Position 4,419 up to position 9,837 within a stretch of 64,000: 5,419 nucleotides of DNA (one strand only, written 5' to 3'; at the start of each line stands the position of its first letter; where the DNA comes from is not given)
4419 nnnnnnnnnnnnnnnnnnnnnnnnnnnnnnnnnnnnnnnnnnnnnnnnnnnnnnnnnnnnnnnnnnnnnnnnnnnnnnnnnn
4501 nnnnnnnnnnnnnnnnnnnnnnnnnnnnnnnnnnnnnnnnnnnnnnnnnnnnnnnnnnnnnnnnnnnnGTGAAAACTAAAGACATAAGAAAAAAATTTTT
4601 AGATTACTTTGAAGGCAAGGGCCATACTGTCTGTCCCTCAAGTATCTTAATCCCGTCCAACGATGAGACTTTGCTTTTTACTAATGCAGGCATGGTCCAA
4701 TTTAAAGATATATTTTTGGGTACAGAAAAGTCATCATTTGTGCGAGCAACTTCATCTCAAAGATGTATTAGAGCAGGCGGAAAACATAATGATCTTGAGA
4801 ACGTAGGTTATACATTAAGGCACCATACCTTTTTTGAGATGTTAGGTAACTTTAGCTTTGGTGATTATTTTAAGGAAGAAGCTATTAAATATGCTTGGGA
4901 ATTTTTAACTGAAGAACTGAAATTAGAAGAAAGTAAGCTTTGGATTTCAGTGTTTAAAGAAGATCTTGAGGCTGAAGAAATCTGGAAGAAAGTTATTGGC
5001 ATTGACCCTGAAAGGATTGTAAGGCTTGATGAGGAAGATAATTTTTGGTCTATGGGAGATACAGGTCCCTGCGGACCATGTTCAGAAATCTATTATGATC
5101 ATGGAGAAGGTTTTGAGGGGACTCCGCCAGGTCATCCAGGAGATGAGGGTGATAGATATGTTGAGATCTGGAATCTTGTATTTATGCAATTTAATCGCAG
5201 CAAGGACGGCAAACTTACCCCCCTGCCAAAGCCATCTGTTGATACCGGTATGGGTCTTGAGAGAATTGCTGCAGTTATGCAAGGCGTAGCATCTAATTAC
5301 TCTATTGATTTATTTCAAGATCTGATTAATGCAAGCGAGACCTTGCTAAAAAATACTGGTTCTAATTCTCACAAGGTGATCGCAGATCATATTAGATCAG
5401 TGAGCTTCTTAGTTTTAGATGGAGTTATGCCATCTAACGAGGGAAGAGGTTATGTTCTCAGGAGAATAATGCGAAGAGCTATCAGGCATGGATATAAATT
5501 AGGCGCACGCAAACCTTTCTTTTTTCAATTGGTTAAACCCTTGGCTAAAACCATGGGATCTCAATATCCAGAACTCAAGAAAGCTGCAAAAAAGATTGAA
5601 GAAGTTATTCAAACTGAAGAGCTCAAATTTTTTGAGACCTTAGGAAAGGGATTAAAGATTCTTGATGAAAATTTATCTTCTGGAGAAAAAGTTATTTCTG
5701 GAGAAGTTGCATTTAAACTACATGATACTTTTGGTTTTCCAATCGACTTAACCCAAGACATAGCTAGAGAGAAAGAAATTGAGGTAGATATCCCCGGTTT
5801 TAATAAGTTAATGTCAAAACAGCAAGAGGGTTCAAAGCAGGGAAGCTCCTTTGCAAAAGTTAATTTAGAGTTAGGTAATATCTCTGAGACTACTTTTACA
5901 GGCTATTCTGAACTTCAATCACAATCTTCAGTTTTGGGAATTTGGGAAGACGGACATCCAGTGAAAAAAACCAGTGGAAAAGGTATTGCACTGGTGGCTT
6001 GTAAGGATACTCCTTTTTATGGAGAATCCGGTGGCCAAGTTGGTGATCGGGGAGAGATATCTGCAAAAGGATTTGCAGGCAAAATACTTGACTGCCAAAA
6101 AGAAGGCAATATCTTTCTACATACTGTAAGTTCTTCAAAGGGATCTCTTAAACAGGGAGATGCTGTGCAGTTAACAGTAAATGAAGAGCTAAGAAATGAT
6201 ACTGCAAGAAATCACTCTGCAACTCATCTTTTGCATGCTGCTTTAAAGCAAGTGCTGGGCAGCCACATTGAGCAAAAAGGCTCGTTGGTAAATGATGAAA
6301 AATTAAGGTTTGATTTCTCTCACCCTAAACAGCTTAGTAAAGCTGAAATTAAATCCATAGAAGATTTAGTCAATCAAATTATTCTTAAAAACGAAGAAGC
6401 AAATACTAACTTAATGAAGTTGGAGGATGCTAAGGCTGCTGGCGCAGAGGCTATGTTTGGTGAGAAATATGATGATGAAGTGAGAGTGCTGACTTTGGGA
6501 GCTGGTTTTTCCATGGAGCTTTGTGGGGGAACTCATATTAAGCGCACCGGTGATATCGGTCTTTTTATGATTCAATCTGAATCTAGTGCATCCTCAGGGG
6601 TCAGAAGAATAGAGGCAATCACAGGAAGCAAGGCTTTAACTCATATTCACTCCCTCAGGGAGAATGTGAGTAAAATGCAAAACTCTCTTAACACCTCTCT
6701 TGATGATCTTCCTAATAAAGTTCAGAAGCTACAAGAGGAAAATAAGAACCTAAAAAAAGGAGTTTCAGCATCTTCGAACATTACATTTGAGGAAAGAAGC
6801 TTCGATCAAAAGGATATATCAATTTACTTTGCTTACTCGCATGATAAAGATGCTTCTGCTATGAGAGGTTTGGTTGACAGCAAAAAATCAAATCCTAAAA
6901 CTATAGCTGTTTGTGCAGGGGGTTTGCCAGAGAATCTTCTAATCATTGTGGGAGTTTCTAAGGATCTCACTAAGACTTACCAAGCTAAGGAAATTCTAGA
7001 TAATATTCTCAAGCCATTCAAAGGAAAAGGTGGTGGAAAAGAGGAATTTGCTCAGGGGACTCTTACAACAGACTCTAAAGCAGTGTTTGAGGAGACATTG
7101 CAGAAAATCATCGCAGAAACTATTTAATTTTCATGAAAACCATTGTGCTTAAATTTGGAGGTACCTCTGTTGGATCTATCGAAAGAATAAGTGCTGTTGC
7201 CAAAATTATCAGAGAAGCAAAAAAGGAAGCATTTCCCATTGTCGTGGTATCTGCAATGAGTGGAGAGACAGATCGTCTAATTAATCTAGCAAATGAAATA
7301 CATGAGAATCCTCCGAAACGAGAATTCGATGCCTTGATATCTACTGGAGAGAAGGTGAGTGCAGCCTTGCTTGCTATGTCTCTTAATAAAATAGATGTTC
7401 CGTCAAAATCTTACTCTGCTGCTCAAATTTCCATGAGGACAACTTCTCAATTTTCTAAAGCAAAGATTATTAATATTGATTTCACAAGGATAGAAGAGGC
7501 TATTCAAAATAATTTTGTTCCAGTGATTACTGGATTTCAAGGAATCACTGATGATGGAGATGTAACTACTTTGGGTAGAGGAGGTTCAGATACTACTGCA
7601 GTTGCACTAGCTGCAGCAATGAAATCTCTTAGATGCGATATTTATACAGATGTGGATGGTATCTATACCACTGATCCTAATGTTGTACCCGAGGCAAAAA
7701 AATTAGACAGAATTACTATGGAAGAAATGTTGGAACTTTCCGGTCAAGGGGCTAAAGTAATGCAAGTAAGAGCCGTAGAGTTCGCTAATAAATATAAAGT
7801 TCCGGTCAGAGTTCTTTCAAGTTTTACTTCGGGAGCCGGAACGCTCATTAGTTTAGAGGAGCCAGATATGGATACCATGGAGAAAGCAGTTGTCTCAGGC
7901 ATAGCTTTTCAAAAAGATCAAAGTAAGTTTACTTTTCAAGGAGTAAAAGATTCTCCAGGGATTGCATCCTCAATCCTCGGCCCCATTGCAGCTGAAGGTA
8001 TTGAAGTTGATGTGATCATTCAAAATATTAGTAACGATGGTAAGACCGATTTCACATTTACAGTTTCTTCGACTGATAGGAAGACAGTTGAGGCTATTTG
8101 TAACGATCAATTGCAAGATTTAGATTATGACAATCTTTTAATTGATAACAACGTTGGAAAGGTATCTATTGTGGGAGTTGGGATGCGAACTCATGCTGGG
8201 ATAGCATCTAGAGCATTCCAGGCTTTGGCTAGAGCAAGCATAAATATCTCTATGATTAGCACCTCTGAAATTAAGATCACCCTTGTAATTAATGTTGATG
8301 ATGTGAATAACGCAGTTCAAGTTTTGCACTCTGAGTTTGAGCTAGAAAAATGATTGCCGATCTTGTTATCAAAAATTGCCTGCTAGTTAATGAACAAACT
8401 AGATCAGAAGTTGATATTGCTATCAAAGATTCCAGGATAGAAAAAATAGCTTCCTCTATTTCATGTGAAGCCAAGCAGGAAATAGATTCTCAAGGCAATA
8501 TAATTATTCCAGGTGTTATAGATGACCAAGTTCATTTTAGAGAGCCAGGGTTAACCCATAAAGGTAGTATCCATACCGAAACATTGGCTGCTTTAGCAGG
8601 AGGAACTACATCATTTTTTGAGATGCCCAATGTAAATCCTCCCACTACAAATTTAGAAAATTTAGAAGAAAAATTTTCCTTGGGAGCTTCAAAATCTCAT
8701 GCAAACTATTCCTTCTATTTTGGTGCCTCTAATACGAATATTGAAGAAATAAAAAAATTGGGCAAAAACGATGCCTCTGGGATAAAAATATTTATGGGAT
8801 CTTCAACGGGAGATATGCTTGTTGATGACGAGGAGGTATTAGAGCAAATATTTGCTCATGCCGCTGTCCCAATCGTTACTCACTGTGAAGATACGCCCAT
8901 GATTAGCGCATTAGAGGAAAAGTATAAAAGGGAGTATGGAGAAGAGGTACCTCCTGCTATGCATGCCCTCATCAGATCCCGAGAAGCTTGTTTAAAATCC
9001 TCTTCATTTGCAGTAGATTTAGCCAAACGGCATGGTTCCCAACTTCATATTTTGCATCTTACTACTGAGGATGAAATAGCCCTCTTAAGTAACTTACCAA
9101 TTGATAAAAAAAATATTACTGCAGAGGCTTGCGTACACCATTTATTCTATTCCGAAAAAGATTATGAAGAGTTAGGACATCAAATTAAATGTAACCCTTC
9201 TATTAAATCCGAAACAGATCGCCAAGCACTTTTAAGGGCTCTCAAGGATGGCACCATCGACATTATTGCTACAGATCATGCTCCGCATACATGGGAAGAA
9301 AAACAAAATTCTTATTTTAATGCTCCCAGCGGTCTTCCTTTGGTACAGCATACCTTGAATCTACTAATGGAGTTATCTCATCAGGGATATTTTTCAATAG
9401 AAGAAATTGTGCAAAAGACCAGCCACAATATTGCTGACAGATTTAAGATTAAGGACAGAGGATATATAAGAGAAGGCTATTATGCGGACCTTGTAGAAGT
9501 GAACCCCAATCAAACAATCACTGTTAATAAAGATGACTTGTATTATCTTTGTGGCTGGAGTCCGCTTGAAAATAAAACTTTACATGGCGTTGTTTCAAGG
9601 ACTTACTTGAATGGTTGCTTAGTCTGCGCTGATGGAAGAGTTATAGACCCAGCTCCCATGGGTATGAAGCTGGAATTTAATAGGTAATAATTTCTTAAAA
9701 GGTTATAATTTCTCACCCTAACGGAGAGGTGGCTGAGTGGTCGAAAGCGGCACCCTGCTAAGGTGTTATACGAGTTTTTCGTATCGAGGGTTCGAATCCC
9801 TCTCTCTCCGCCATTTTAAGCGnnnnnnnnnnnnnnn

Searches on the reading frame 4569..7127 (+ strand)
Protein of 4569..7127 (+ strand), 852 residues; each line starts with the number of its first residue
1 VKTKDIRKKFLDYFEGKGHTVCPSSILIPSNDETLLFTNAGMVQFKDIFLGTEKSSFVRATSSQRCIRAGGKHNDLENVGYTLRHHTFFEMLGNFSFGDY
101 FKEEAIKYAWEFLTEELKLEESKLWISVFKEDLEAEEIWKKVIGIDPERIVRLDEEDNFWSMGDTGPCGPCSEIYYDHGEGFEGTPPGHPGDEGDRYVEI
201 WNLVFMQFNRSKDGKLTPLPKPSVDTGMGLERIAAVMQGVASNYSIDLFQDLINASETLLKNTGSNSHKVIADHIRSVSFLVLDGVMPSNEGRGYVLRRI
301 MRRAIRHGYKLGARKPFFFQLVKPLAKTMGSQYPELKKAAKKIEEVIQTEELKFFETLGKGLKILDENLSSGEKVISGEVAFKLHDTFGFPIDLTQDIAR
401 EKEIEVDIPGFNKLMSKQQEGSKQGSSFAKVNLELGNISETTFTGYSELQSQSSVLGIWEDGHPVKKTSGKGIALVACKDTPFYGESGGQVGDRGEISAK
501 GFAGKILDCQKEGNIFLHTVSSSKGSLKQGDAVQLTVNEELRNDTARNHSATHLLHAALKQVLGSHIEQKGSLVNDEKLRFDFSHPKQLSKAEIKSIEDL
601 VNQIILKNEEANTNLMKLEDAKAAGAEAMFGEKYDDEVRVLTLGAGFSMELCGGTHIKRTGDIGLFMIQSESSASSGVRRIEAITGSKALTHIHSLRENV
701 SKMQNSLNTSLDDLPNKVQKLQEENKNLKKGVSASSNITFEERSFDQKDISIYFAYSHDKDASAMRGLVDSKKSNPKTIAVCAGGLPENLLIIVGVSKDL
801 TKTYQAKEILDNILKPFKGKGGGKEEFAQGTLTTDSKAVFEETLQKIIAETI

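Call 18: search_protein_families(library=ncbifam, proteins=[window:4569-7127:+], max_evalue=1e-10)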
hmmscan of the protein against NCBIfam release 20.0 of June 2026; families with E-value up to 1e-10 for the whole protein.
window:4569-7127:+ (852 aa): 4 families
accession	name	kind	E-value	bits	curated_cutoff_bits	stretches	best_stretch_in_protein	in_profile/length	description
TIGR00344.1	alaS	equivalog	8.9e-283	940.6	457.05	1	5-830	1-845/847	alanine--tRNA ligase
NF002436.0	PRK01584.1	equivalog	2.2e-166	554.8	529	2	1-427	1-439/595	alanine--tRNA ligase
TIGR03683.1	A-tRNA_syn_arch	equivalog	1.6e-116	390.7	744.7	2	270-847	330-897/902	alanine--tRNA ligase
NF040865.1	a_tRNA_ed_AlaXM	equivalog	3.3e-28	99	300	1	477-682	27-230/234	alanyl-tRNA editing protein AlaXM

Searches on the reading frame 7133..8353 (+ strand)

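Call 18: search_protein_families(library=ncbifam, proteins=[window:7133-8353:+], max_evalue=1e-10)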
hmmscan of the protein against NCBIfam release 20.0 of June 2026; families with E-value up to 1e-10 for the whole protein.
window:7133-8353:+ (406 aa): 25 families
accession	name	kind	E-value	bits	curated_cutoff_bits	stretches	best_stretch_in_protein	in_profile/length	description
NF005155.0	PRK06635.1-4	equivalog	5.5e-167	555.9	346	1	1-406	1-405/407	aspartate kinase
NF005154.0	PRK06635.1-2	equivalog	8.8e-151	502.8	376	1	1-405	1-405/407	aspartate kinase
NF005656.0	PRK07431.1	equivalog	3e-141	471.9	657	1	1-405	1-412/587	aspartate kinase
NF005153.0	PRK06635.1-1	equivalog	3e-136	454.8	585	1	1-405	1-408/421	aspartate kinase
NF005156.0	PRK06635.1-5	equivalog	1e-127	426.3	594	1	1-406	1-404/411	aspartate kinase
TIGR00657.1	asp_kinases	subfamily_domain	1e-126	423.6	208.7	2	62-403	103-441/442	aspartate kinase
TIGR00656.1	asp_kin_monofn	equivalog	8.6e-123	410.3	402.25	1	1-404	1-406/407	aspartate kinase, monofunctional class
NF006459.0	PRK08841.1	equivalog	3.7e-100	335.7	535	1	2-402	4-378/395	aspartate kinase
NF005161.0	PRK06635.2-5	equivalog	5.8e-100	335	586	1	1-404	3-402/402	aspartate kinase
NF006068.0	PRK08210.1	equivalog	1.5e-96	324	474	1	1-405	1-403/405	aspartate kinase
NF005158.0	PRK06635.2-2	equivalog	3.6e-88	296.2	717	1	1-402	1-398/401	aspartate kinase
NF004938.0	PRK06291.1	equivalog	3.3e-82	276.6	528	2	63-405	120-464/468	aspartate kinase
NF005157.0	PRK06635.2-1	equivalog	4.1e-76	256.4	832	1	4-402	5-399/401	aspartate kinase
NF006959.0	PRK09436.1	equivalog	4.1e-71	240.1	726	2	61-402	115-459/819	bifunctional aspartate kinase/homoserine dehydrogenase I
NF006570.0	PRK09084.1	equivalog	5.2e-65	220.3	455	2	62-402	109-448/452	lysine-sensitive aspartokinase 3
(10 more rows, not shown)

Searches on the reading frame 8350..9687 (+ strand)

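Call 18: search_protein_families(library=ncbifam, proteins=[window:8350-9687:+], max_evalue=1e-10)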
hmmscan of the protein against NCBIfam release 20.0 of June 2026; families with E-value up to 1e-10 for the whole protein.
window:8350-9687:+ (445 aa): 32 families (the best 25 are shown)
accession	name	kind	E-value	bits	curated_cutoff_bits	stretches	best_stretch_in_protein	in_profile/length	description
NF006688.0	PRK09236.1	equivalog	3.1e-200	665.6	535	1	4-445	3-444/444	dihydroorotase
NF005751.0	PRK07575.1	equivalog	5.5e-132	440.3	529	1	4-444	4-437/440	dihydroorotase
NF006559.0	PRK09060.1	equivalog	4.7e-115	384.4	482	1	3-443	5-438/444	dihydroorotase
NF002668.0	PRK02382.1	equivalog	9e-92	308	452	1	7-409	3-395/436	dihydroorotase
NF004839.0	PRK06189.1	equivalog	7.8e-87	291.8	631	1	2-434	2-438/451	allantoinase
TIGR00857.1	pyrC_multi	subfamily_domain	1.3e-84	284.6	279.05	1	18-428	3-411/412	dihydroorotase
TIGR03178.1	allantoinase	equivalog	1.5e-81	274.5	357.85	1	4-436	1-434/441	allantoinase AllB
NF003271.0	PRK04250.1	equivalog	2.1e-76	257.2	405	1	4-439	3-400/407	dihydroorotase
NF006839.0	PRK09357.1-4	equivalog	1.2e-62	211.9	576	1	5-425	2-419/422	dihydroorotase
NF006837.0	PRK09357.1-2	equivalog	4.7e-62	209.9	575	1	5-427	3-423/428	dihydroorotase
NF005960.0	PRK08044.1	equivalog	3e-60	204.2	688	1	1-434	1-441/453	allantoinase AllB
NF002284.0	PRK01211.1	subfamily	3.8e-57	194.1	462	1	19-407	14-371/409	dihydroorotase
TIGR02033.1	D-hydantoinase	equivalog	2.3e-56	191.6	393.25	1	6-433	2-444/454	dihydropyrimidinase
NF006836.0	PRK09357.1-1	equivalog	1.5e-55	188.6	538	1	7-432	6-430/432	dihydroorotase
NF058539.1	ergo_uti2_ErtD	equivalog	1.9e-55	188.5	650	1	4-438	3-442/449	hydantoin-5-propionate amidohydrolase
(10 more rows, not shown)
